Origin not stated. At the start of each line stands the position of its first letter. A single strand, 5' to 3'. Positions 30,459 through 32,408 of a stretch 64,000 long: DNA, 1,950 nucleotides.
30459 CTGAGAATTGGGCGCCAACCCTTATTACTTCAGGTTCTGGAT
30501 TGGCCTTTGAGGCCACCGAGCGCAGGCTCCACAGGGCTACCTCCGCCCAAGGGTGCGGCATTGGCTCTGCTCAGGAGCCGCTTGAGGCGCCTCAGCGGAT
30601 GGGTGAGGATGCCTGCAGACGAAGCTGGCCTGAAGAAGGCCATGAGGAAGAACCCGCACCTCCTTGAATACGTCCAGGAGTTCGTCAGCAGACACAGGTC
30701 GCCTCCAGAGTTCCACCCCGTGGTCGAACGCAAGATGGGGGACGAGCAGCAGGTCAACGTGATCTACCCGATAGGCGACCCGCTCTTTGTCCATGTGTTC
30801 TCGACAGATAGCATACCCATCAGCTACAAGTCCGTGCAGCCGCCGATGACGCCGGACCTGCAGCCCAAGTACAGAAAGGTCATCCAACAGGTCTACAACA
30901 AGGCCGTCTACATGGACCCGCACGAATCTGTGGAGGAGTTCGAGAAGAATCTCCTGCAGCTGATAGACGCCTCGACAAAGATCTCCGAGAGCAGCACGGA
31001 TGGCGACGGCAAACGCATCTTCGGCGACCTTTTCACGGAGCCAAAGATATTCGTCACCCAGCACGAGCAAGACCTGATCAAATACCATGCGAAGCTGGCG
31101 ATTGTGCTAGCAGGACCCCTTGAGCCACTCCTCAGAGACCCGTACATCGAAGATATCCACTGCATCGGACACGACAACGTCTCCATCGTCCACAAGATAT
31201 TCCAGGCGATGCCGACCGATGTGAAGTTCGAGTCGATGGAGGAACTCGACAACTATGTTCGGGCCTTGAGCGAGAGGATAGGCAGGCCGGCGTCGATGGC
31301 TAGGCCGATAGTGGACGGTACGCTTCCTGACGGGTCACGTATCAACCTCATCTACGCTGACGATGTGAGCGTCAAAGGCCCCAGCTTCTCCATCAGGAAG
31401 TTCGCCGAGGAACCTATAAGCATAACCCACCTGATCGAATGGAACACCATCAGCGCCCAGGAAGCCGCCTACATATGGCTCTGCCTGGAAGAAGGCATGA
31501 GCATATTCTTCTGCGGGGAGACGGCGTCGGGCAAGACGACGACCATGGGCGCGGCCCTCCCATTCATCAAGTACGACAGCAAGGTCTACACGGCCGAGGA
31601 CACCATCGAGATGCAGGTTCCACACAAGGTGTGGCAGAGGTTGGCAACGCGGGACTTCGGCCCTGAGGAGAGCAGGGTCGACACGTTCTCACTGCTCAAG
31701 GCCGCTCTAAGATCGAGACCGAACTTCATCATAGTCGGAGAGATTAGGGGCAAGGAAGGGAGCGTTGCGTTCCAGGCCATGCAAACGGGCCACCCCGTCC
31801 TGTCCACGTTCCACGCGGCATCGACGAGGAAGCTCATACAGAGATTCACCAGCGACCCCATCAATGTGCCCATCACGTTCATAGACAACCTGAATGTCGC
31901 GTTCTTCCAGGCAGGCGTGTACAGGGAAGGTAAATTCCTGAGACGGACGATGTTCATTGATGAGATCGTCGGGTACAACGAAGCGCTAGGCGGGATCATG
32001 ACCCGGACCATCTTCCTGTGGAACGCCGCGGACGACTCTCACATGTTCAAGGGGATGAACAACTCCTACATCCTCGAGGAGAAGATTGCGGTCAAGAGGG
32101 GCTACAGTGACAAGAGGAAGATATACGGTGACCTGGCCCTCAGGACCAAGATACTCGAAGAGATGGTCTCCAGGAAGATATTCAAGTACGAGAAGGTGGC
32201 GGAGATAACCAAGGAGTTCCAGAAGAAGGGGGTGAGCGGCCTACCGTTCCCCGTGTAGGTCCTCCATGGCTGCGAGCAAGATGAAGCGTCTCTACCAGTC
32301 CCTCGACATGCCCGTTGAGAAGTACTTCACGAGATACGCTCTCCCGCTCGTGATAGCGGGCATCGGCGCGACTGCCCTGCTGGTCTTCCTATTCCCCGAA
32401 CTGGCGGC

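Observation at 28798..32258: Two tandem FlaI/ArlI ATPase paralogues inside one archaellum operon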

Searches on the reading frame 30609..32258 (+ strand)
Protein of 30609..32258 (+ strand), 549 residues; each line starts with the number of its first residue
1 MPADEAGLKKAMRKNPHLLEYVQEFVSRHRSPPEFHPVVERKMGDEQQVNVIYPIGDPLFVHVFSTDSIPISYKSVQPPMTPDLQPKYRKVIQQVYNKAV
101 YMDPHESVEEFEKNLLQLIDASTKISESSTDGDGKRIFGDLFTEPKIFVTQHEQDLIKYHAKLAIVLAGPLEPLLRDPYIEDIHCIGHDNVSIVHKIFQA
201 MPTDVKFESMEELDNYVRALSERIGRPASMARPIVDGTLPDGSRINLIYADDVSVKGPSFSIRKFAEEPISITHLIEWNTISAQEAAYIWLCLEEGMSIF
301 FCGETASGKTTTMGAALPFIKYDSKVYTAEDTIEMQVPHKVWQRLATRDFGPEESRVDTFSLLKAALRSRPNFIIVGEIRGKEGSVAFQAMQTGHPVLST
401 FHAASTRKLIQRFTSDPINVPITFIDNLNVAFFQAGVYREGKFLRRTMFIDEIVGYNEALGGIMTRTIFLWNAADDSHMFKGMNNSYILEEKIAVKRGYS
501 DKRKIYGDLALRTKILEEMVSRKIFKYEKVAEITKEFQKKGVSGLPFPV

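Call 5: search_protein_families(library=pfam, proteins=[window:30609-32258:+], max_evalue=0.01)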
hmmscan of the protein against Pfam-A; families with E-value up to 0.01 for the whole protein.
window:30609-32258:+ (549 aa): 1 family
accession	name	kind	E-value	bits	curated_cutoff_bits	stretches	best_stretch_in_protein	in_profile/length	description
PF00437.27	T2SSE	-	1.5e-32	113.1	24.9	1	169-413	6-255/370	Type II/IV secretion system protein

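Call 7: search_protein_families(library=ncbifam, proteins=[window:30609-32258:+], max_evalue=0.001)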
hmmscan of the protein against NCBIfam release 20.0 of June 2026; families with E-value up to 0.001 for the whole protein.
window:30609-32258:+ (549 aa): 17 families
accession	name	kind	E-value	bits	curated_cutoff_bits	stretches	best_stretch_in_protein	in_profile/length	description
NF058587.1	archaellum_moto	equivalog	3.9e-213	709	550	1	20-547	2-527/527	archaellum flagellar ATPase motor FlaI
NF053672.1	bindosome_BasE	exception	9.9e-46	156.5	1000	1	171-532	141-502/512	bindosome assembly system ATPase subunit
TIGR03819.1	heli_sec_ATPase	hypoth_equivalog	9e-37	127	373.15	1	165-413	49-297/340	TadA family conjugal transfer-associated ATPase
TIGR02788.1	VirB11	equivalog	4.6e-28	98.2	249.95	2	286-412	134-261/308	P-type DNA transfer ATPase VirB11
TIGR02782.1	TrbB_P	equivalog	1.4e-24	87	304.55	1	209-413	50-252/303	P-type conjugative transfer ATPase TrbB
NF041000.1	ATPase_ComGA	equivalog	1.3e-20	73.6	300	1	290-414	123-243/267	competence type IV pilus ATPase ComGA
NF010475.0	PRK13900.1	equivalog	2.5e-20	72.8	389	1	292-410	156-276/333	type IV secretion system ATPase VirB11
NF010407.0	PRK13833.1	subfamily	4.1e-20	72.5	499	1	229-413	78-259/323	conjugal transfer protein TrbB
NF010425.0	PRK13851.1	equivalog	2.5e-19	69.3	461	1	287-407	153-274/344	type IV secretion system protein VirB11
NF010469.0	PRK13894.1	subfamily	1.5e-18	67.2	508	1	224-414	78-265/320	conjugal transfer ATPase TrbB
TIGR01420.1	pilT_fam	subfamily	6.9e-18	65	319.1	1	295-413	122-239/343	PilT/PilU family type 4a pilus ATPase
TIGR02538.1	type_IV_pilB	equivalog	4.1e-15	55.4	675.65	1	296-414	317-430/564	type IV-A pilus assembly ATPase PilB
NF007755.0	PRK10436.1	equivalog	1.3e-14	53.7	617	1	294-414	218-333/465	type II secretion system protein GspE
TIGR02533.1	type_II_gspE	equivalog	5.5e-14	51.7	630.25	1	299-413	246-356/486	type II secretion system ATPase GspE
TIGR02525.1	plasmid_TraJ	equivalog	1.3e-12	47.4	368.3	1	294-413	148-269/372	plasmid transfer ATPase TraJ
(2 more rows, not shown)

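Call 8: find_homologous_proteins(query=window:30609-32258:+)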
Query window:30609-32258:+ (549 aa): 7970 proteins with E <= 0.001 among 8000 candidates; the best 120 are listed.
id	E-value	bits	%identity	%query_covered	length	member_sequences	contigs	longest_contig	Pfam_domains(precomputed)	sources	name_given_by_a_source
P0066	0.0e+0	1250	100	100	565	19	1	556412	PF00437.27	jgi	-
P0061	0.0e+0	1161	91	100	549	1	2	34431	PF00437.27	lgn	-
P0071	0.0e+0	1107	87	100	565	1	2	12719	PF00437.27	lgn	-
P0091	0.0e+0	1088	85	100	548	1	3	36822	PF00437.27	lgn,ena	-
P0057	0.0e+0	1078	84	100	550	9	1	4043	PF00437.27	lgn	-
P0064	0.0e+0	1066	83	100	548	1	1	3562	PF00437.27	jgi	-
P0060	0.0e+0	1031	81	100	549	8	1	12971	PF00437.27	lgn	-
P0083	0.0e+0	1023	80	100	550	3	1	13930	PF00437.27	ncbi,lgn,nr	ncbi:TPA: type II/IV secretion system ATPase subunit [Thermoplasmata archaeon]|nr:type II/IV secreti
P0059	0.0e+0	1016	80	100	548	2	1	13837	PF00437.27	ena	-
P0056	0.0e+0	1014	79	100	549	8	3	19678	PF00437.27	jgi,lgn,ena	jgi:flagellar protein FlaI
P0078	0.0e+0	1012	80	100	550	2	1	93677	PF00437.27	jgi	jgi:flagellar protein FlaI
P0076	3.8e-297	1004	79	100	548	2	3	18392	PF00437.27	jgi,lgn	jgi:flagellar protein FlaI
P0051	2.1e-296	1002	78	99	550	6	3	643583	PF00437.27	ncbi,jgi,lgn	jgi:flagellar protein FlaI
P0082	3.0e-296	1002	79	100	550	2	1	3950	PF00437.27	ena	-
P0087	3.5e-294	995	78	100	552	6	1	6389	PF00437.27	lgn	-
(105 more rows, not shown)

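Call 65: predict_structure(alignment_id=A3)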
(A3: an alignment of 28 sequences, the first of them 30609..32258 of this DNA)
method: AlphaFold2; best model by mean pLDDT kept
length: 549 residues; sequences in the alignment: 28
mean_pLDDT: 74.1   pTM: 0.53
mean pLDDT of the five models: 74.1, 72.4, 70.4, 69.8, 66.1
residues with pLDDT >= 90: 136; 70-90: 213; 50-70: 124; < 50: 76
segments of 3 or more residues with pLDDT < 50: 134-142, 218-266, 383-394
pLDDT, mean of each block of 10 residues (from residue 1): 76 91 91 89 85 92 89 92 88 81 74 88 79 45 72 91 81 81 54 74 77 55 34 33 34 32 50 89 95 88 68 85 72 53 56 62 66 65 48 56 73 65 71 72 72 81 84 84 83 91 93 97 92 93 92
secondary structure, 60 per line:
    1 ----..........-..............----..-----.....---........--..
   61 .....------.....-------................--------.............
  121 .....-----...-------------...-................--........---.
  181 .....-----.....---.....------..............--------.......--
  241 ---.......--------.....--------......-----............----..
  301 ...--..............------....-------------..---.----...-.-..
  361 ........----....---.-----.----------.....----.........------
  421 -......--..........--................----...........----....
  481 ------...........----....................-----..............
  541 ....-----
elements in order: H5-14 H16-29 H41-45 E49-56 E59-65 E72-76 H84-99 H108-122 E123-125 E147-149 H151-166 H169-176 E180-185 E191-195 E199-203 H210-223 E232-238 E244-250 E259-263 H272-277 H283-294 E299-303 H306-319 E326-329 H359-368 E373-376 E397-401 H406-414 H422-427 E430-439 E442-457 E462-472 E477-480 H487-497 H502-521 H527-544

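Call 72: fold_search(model_id=the predicted structure, library=pdb)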
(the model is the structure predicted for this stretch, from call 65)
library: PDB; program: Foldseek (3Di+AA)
matches with E <= 10: 901; with E <= 0.001: 94
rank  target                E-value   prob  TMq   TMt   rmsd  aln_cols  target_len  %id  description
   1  4ihq_A                1.8e-46  1.00  0.51  0.54  15.5       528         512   39  Archaellum Assembly ATPase FlaI bound to ADP (released 2013-03-06)
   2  4ii7_D                1.5e-45  1.00  0.50  0.55  15.5       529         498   39  Archaellum Assembly ATPase FlaI (released 2013-03-06)
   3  4ii7_B                2.0e-45  1.00  0.49  0.54  16.0       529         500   39  Archaellum Assembly ATPase FlaI (released 2013-03-06)
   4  4ii7_C                3.2e-45  1.00  0.49  0.53  16.8       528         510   40  Archaellum Assembly ATPase FlaI (released 2013-03-06)
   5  4ihq_C                3.4e-45  1.00  0.50  0.53  16.1       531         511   40  Archaellum Assembly ATPase FlaI bound to ADP (released 2013-03-06)
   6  4ii7_A                2.5e-44  1.00  0.49  0.54  16.8       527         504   39  Archaellum Assembly ATPase FlaI (released 2013-03-06)
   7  2oap_2                3.8e-37  1.00  0.49  0.53  14.4       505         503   31  Crystal structure of the archaeal secretion ATPase GspE in complex with AMP-PNP (released 2007-02-13)
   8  2oap_1                5.9e-37  1.00  0.49  0.54  16.5       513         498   31  Crystal structure of the archaeal secretion ATPase GspE in complex with AMP-PNP (released 2007-02-13)
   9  8rjf_A                6.6e-24  1.00  0.40  0.49  13.2       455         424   26  TadA/CpaF with ADP (released 2024-08-14)
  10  8rkd_A                8.7e-24  1.00  0.39  0.49  14.1       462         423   26  TadA/CpaF with AMPPNP (released 2024-08-14)
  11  9e24_A                4.6e-22  1.00  0.42  0.53  11.1       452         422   27  Closed structure of CpaF without nucleotides (Apo dataset) (released 2025-04-23)
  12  8rkd_B                4.7e-20  1.00  0.32  0.41  16.2       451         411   24  TadA/CpaF with AMPPNP (released 2024-08-14)
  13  3jc8_Ba               7.9e-16  1.00  0.40  0.48  13.5       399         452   19  Architectural model of the type IVa pilus machine in a piliated state (released 2016-03-16)
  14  2pt7_B                3.8e-12  1.00  0.28  0.46  11.5       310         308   24  Crystal structure of Cag VirB11 (HP0525) and an inhibitory protein (HP1451) (released 2007-11-13)
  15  1nlz_D                6.6e-11  1.00  0.27  0.43  12.0       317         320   23  Crystal structure of unliganded traffic ATPase of the type IV secretion system of helicobacter pylori (released 2003-05-06)
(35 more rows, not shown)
